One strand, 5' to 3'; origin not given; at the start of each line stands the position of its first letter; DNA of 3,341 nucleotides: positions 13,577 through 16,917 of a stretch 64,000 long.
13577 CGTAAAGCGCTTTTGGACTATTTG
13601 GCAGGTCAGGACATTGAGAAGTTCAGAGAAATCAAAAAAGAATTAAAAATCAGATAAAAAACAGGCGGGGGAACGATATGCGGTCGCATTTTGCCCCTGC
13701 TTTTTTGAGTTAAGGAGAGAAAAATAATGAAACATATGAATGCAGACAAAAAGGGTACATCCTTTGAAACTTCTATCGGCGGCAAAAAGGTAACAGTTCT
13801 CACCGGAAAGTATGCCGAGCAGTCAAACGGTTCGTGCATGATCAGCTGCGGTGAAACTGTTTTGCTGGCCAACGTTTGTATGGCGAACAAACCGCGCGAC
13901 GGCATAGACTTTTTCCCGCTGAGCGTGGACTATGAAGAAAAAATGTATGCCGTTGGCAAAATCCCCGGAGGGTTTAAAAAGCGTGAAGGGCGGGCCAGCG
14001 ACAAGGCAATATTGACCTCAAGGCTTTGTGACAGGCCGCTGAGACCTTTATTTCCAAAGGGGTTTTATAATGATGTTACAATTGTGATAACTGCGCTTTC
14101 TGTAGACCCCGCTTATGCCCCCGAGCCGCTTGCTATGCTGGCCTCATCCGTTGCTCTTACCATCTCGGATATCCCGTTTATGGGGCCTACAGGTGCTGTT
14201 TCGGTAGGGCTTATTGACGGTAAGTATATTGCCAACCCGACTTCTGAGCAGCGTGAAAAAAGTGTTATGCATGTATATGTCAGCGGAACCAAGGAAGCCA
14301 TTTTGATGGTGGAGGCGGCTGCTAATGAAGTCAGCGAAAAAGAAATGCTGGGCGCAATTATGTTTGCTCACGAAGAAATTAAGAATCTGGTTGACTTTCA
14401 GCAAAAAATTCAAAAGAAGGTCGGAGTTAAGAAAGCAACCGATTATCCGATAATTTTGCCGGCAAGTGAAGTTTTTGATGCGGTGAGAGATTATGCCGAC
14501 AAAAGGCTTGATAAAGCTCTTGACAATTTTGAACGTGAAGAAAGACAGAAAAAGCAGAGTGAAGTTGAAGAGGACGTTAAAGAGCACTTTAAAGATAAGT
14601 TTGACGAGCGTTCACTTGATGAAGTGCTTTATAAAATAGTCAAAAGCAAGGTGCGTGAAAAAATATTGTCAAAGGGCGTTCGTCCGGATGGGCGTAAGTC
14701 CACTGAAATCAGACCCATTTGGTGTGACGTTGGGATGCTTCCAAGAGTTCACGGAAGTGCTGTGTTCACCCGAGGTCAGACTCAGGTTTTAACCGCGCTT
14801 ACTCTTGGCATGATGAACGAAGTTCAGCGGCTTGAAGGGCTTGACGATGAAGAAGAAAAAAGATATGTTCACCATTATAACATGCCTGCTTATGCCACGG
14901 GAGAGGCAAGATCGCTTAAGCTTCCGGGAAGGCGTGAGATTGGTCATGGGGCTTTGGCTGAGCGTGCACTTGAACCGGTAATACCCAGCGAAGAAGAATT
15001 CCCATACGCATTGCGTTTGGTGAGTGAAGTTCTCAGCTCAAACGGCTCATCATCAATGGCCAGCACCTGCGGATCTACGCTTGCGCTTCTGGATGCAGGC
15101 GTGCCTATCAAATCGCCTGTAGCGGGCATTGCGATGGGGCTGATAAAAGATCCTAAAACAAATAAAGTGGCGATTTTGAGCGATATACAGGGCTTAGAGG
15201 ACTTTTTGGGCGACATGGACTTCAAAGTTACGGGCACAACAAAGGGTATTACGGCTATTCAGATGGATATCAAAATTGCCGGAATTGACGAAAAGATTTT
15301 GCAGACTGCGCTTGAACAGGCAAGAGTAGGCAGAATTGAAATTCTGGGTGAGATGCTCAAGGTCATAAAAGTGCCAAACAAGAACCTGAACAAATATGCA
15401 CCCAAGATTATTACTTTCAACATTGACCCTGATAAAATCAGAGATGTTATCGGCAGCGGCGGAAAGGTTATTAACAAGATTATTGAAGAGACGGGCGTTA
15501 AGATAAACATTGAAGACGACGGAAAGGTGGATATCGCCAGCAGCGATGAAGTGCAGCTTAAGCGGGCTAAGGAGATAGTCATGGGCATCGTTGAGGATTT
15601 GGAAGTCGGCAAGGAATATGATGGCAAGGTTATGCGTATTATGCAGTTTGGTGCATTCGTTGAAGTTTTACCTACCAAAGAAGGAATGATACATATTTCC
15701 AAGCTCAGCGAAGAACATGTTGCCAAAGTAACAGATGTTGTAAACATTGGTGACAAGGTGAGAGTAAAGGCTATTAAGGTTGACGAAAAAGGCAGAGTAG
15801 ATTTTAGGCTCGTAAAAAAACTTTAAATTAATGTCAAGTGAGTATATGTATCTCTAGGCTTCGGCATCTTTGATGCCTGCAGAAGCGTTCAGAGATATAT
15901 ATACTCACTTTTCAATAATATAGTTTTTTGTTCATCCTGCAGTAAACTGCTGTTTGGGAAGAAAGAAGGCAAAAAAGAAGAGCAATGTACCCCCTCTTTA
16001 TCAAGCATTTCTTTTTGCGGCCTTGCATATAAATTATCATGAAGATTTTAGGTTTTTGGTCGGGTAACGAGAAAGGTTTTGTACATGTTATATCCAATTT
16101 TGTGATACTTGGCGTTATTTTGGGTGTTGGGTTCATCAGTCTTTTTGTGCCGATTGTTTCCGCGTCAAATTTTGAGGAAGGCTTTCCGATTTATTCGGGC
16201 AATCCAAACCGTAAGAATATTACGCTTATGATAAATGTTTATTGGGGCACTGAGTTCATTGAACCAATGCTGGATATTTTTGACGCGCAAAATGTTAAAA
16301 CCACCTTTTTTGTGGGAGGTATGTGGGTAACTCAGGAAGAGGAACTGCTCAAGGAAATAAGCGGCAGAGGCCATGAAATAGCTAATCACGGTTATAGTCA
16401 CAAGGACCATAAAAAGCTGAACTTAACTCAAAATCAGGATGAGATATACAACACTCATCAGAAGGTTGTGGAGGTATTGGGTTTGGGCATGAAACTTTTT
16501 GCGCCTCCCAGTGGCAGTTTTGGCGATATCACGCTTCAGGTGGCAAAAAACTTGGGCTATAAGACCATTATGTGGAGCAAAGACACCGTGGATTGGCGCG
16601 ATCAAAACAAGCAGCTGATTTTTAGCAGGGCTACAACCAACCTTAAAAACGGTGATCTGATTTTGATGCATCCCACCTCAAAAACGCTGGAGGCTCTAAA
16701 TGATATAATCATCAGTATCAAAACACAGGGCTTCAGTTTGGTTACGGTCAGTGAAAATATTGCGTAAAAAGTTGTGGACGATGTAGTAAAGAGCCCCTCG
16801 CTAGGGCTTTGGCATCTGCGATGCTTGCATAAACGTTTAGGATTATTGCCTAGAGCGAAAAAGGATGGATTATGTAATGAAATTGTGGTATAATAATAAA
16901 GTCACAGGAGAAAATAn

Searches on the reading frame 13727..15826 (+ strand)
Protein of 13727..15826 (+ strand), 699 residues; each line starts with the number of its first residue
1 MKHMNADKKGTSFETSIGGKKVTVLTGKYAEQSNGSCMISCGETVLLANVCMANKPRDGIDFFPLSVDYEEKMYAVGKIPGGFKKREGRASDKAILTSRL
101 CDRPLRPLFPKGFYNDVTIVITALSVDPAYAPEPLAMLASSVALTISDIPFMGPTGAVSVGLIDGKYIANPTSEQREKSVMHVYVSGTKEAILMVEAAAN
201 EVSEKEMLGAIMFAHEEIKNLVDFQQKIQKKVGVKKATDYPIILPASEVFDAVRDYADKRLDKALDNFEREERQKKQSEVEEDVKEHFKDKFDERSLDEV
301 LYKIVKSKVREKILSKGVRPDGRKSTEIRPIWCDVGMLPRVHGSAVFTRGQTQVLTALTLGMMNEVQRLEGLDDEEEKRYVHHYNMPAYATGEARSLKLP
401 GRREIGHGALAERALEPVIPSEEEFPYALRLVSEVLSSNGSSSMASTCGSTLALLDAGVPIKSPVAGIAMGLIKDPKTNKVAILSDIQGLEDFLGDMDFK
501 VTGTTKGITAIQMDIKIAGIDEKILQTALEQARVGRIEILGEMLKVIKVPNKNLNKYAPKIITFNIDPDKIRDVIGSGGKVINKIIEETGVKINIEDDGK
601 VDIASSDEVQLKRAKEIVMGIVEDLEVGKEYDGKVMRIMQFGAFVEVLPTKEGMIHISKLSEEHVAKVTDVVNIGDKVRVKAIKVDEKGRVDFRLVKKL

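Call 62: search_protein_families(library=pfam, max_evalue=0.00001, proteins=[window:13727-15826:+])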
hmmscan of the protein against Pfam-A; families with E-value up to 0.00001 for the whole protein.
window:13727-15826:+ (699 aa): 5 families
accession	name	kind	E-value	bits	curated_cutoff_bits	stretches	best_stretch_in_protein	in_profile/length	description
PF01138.27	RNase_PH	-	1.2e-57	194.4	25.5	2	327-460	1-130/130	3' exoribonuclease family, domain 1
PF03725.20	RNase_PH_C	-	1.9e-22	79.4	20.8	1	154-216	2-66/67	3' exoribonuclease family, domain 2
PF00575.29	S1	-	2.3e-16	60.4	22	1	625-692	2-70/74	S1 RNA binding domain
PF03726.19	PNPase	-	6e-14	52.7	24.6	1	249-324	2-81/81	Polyribonucleotide nucleotidyltransferase, RNA binding domain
PF00013.35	KH_1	-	2.1e-10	40.7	21.5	1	562-618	2-64/66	KH domain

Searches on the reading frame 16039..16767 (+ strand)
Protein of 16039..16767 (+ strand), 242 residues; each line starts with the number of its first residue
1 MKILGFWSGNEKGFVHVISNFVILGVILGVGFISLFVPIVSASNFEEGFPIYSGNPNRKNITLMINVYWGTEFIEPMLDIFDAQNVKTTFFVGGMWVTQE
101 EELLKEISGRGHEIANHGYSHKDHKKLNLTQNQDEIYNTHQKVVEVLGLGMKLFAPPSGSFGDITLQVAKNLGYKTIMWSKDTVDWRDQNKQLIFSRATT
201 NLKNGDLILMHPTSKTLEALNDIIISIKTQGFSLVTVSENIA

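Call 62: search_protein_families(library=pfam, max_evalue=0.00001, proteins=[window:16039-16767:+])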
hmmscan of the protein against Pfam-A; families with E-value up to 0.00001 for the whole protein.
window:16039-16767:+ (242 aa): 2 families
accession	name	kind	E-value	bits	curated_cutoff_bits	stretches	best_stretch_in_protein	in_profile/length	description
PF01522.26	Polysacc_deac_1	-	1e-26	93.8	23.1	1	54-176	2-123/124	Polysaccharide deacetylase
PF10096.14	DUF2334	-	6e-07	29.7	26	1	102-180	57-146/203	Uncharacterized protein conserved in bacteria (DUF2334)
